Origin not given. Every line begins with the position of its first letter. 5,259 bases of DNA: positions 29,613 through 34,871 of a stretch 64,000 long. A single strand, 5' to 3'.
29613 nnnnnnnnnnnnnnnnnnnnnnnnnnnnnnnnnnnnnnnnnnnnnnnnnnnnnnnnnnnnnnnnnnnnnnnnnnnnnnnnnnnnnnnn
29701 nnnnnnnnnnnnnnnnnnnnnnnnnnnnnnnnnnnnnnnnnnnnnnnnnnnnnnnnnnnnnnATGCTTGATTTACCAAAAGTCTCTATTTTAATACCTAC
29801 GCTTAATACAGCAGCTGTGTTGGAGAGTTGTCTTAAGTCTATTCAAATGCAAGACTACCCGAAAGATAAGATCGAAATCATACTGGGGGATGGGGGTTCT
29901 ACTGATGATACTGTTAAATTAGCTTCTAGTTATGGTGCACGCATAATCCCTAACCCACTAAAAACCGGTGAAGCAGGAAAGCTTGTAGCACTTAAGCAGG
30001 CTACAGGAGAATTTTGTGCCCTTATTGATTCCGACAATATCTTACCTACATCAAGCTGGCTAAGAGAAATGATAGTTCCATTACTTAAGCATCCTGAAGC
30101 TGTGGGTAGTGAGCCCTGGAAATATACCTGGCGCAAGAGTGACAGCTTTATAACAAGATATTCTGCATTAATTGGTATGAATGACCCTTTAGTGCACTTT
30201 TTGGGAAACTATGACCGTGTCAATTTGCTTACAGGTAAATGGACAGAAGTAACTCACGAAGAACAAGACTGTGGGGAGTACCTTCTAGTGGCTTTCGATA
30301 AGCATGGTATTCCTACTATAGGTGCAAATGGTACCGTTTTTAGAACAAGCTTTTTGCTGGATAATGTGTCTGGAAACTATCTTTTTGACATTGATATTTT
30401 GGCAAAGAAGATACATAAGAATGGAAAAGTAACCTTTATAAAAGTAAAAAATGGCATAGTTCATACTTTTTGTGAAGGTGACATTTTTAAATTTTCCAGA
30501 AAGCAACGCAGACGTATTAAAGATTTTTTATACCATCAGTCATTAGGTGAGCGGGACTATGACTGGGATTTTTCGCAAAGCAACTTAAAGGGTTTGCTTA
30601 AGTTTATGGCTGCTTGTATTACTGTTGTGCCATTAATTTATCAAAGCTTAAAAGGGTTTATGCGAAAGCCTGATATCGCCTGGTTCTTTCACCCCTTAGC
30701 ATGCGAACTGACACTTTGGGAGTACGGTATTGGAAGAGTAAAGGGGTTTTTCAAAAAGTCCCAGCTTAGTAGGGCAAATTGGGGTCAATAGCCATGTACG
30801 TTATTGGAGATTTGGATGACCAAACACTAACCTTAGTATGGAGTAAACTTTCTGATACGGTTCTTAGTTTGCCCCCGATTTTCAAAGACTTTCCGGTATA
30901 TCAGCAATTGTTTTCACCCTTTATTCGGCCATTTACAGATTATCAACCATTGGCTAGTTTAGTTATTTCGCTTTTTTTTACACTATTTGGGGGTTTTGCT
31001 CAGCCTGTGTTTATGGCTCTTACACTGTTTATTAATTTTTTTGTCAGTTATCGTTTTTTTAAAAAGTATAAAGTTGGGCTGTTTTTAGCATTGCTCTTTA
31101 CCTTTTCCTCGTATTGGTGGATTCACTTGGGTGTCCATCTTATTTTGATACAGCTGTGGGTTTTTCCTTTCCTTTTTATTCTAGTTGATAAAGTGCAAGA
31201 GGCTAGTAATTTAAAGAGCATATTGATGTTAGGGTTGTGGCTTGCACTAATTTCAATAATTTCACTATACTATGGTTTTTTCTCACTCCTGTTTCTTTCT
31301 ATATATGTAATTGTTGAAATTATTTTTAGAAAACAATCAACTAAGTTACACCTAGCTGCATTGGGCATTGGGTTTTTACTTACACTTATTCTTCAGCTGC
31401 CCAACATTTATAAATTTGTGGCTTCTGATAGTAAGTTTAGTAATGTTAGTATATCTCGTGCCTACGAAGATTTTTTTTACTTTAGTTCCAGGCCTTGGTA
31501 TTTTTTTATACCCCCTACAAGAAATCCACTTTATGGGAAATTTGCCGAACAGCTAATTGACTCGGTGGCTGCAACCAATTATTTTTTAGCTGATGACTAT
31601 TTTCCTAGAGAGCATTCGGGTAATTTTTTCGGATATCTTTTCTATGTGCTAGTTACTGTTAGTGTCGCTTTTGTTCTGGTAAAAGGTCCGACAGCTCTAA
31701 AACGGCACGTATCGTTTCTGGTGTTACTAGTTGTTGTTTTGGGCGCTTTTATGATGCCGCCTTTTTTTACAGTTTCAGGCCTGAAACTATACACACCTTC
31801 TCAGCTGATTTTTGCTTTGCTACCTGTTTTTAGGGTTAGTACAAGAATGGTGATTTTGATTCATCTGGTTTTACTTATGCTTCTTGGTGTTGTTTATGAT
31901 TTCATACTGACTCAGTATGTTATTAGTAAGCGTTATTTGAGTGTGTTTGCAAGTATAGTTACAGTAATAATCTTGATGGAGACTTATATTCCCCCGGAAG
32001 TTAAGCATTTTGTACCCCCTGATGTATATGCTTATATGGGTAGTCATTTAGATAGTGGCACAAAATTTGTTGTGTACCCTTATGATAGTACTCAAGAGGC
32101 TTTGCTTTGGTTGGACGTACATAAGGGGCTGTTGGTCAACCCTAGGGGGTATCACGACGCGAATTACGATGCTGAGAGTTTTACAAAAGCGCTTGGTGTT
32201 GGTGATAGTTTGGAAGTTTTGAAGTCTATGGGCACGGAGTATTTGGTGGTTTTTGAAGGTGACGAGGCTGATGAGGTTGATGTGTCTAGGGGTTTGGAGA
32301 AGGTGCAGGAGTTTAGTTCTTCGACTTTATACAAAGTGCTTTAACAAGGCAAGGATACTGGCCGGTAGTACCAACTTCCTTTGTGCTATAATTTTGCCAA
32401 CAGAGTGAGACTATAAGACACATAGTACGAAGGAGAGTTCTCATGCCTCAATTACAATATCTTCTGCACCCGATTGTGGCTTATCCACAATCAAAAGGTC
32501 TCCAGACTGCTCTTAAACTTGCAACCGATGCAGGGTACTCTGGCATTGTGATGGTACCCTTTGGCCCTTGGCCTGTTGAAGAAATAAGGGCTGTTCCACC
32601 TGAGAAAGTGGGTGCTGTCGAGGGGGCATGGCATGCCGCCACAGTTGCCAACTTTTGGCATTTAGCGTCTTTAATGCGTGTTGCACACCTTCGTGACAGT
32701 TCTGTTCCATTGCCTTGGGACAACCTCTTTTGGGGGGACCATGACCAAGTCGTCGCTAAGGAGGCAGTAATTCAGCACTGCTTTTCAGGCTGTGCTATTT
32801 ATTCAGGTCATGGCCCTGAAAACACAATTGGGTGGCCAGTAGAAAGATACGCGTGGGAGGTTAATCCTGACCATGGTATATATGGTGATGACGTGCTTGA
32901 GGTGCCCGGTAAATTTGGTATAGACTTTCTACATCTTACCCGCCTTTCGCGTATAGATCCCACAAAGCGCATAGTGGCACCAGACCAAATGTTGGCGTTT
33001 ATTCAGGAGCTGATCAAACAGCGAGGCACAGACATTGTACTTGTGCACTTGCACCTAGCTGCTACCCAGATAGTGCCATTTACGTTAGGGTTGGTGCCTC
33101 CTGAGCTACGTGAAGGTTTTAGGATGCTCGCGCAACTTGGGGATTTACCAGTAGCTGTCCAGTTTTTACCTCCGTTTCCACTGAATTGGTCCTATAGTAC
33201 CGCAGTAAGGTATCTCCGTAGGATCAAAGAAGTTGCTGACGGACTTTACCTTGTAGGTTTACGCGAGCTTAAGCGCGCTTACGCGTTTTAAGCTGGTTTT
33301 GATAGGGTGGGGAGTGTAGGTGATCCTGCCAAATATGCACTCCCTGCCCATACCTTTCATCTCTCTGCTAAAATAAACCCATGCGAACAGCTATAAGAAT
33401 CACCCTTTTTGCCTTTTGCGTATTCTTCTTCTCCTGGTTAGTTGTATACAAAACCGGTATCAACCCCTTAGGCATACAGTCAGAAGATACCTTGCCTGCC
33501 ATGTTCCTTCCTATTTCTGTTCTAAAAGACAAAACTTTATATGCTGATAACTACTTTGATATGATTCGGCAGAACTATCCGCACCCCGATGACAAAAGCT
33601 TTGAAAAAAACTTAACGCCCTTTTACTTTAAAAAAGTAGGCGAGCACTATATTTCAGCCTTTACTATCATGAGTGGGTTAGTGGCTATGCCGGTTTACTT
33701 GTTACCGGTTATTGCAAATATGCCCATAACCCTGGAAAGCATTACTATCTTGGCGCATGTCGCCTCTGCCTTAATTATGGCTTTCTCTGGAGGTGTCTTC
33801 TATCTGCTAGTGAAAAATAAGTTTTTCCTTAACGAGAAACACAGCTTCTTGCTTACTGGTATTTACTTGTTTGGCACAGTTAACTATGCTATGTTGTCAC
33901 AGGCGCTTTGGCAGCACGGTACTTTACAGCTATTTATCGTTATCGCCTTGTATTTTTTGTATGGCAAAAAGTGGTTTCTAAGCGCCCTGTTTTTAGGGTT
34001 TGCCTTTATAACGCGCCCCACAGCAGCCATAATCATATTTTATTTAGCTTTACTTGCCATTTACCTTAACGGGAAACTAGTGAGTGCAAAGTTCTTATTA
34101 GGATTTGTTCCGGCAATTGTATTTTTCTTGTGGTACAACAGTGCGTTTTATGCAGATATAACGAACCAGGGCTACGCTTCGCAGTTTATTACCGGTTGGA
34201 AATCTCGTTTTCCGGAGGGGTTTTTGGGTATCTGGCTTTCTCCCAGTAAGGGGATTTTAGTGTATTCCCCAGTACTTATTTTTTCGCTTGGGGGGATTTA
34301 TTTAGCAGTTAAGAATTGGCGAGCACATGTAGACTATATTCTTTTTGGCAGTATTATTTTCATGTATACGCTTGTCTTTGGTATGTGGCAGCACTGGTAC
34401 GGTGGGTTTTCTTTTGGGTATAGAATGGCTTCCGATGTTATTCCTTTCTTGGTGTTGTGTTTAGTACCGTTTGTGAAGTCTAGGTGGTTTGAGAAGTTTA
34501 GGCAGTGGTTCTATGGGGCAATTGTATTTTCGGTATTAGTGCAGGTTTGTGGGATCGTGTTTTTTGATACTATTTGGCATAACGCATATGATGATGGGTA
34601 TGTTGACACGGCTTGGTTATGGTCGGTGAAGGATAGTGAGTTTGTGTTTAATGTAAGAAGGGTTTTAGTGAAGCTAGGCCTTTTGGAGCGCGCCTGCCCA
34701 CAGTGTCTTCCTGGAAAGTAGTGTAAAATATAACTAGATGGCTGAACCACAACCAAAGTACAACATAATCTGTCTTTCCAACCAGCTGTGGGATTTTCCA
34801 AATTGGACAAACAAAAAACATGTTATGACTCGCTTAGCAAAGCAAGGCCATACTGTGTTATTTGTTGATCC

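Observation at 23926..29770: Twin giant AftD-like GT-C proteins, each followed by a tiny membrane-protein gene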

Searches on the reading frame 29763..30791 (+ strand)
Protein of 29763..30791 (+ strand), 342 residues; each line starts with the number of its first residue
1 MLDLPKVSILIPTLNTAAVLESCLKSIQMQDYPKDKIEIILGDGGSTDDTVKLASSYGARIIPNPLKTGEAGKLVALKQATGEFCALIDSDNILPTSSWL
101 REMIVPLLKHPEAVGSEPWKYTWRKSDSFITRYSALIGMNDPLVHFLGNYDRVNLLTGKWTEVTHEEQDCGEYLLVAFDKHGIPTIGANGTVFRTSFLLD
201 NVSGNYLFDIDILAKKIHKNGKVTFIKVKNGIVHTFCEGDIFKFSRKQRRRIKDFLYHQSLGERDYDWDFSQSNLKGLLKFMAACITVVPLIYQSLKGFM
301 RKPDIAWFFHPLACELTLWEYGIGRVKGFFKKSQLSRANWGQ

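Call 8: search_protein_families(library=pfam, proteins=[window:29763-30791:+], max_evalue=0.1)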
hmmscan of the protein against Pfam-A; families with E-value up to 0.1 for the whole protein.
window:29763-30791:+ (342 aa): 2 families
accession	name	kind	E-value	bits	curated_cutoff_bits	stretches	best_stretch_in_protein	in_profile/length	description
PF00535.33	Glycos_transf_2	-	1.2e-19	71.3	23.3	1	8-114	1-112/168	Glycosyl transferase family 2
PF13641.12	Glyco_tranf_2_3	-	1.5e-08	35.3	27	1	5-118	1-123/230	Glycosyltransferase like family 2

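Call 9: search_protein_families(library=ncbifam, proteins=[window:29763-30791:+], max_evalue=0.1)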
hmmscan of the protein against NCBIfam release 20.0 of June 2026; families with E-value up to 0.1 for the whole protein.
window:29763-30791:+ (342 aa): 24 families
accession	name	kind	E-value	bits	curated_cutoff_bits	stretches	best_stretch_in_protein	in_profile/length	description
TIGR03965.1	mycofact_glyco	equivalog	5.1e-16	58.6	280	1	4-135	73-206/467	mycofactocin biosynthesis glycosyltransferase MftF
TIGR03111.1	glyc2_xrt_Gpos1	hypoth_equivalog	8.7e-12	44.5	363.95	1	3-109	47-158/439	TIGR03111 family XrtG-associated glycosyltransferase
TIGR04283.1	glyco_like_mftF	equivalog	5.3e-11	42.5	182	1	7-104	1-93/221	TIGR04283 family arsenosugar biosynthesis glycosyltransferase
NF010496.0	PRK13915.1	equivalog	5.5e-10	38.8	262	1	6-112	32-147/307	glucosyl-3-phosphoglycerate synthase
NF008558.0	PRK11498.1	equivalog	1.9e-09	36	992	1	4-109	272-379/872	UDP-forming cellulose synthase catalytic subunit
NF007482.0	PRK10073.1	equivalog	4.9e-09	35.6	423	1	4-94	5-98/334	glycosyltransferase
NF050050.1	ProtGlycPglI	equivalog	5.2e-09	35.9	500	1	5-94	2-96/306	GalNAc(5)-diNAcBac-PP-undecaprenol beta-1,3-glucosyltransferase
NF041875.1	EPS_EpsD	equivalog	8.9e-09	35.2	370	1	7-93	1-91/325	exopolysaccharide biosynthesis glycosyltransferase EpsD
TIGR04182.1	glyco_TIGR04182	equivalog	1e-08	34.9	325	1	6-109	1-99/293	S-layer glycoprotein N-glycosyltransferase AglJ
TIGR03937.1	PgaC_IcaA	equivalog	1e-07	31.3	422.3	1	3-112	43-155/407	poly-beta-1,6-N-acetyl-D-glucosamine synthase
NF047683.1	TeichurnBiosyTuaG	equivalog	1.1e-07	31.7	400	1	5-93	6-98/252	teichuronic acid biosynthesis protein TuaG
TIGR03469.1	HpnB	hypoth_equivalog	2.9e-07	29.9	379.25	1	4-79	43-126/386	hopene-associated glycosyltransferase HpnB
NF038302.1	EPS_HpsE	equivalog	2.8e-06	26.5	300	1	7-113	3-117/307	hormogonium polysaccharide biosynthesis glycosyltransferase HpsE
NF053739.1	GlytfEpsEBac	equivalog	6.4e-06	25.3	450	1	5-93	1-94/265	glycosyltransferase EpsE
TIGR03030.1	CelA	equivalog_domain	7.4e-06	24.3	699.1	1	3-103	129-249/714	UDP-forming cellulose synthase catalytic subunit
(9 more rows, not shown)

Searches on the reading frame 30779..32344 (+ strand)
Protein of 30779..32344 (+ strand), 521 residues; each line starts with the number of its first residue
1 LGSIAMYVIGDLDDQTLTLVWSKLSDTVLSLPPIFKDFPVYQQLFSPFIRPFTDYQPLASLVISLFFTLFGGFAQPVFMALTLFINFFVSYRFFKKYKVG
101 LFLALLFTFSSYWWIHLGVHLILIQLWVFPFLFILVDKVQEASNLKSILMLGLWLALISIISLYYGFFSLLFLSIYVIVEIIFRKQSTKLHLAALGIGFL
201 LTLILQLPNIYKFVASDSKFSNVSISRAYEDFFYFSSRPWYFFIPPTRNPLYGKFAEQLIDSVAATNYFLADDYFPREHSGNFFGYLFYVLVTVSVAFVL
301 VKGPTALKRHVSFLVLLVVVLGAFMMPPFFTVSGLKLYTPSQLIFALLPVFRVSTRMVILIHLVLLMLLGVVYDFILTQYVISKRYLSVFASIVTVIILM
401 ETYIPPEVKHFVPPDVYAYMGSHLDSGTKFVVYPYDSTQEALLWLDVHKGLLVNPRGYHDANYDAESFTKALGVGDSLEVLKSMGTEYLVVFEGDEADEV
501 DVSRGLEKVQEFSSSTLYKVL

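Call 8: search_protein_families(library=pfam, proteins=[window:30779-32344:+], max_evalue=0.1)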
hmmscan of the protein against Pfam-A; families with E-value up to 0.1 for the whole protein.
window:30779-32344:+ (521 aa): 0 families

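Call 9: search_protein_families(library=ncbifam, proteins=[window:30779-32344:+], max_evalue=0.1)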
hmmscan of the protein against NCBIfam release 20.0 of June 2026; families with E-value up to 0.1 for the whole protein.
window:30779-32344:+ (521 aa): 0 families

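Call 84: search_protein_families(library=pfam, proteins=[window:30779-32344:+], max_evalue=5)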
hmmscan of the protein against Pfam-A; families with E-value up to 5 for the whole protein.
window:30779-32344:+ (521 aa): 2 families
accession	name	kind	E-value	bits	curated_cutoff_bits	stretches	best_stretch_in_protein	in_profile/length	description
PF25612.1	DUF7940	-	0.47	11.5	27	1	385-421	11-48/63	Family of unknown function (DUF7940)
PF06916.18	FAM210A-B_dom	-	2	9.4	26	1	108-146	6-43/88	FAM210A/B-like domain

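Call 92: search_solved_structures(query=A6, max_evalue=10, show_alignments=0)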
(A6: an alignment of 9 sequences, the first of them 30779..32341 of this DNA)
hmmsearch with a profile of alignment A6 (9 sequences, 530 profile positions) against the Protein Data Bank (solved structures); distinct sequences matched with E-value up to 10: 0.

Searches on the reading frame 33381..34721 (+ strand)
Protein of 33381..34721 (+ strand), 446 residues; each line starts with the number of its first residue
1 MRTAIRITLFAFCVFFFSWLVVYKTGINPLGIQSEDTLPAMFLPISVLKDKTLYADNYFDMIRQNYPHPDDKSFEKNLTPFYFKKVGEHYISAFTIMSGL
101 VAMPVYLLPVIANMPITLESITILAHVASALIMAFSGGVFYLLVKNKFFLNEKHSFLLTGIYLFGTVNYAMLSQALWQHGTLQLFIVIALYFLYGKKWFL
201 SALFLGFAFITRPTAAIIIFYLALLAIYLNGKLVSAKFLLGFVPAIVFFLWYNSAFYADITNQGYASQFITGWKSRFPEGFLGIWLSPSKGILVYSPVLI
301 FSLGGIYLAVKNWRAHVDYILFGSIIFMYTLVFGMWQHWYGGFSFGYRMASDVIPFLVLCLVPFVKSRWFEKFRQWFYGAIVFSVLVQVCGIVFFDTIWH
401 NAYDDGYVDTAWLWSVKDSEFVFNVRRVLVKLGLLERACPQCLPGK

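Call 11: search_protein_families(library=pfam, proteins=[window:33381-34721:+], max_evalue=0.01)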
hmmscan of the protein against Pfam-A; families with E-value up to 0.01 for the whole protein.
window:33381-34721:+ (446 aa): 0 families

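Call 84: search_protein_families(library=pfam, proteins=[window:33381-34721:+], max_evalue=5)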
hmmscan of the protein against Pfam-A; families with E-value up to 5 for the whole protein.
window:33381-34721:+ (446 aa): 0 families

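Call 96: search_solved_structures(query=A7, max_evalue=1, show_alignments=0)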
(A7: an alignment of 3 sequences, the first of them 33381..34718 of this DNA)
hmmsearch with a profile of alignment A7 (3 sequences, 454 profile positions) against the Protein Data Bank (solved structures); distinct sequences matched with E-value up to 1: 0.
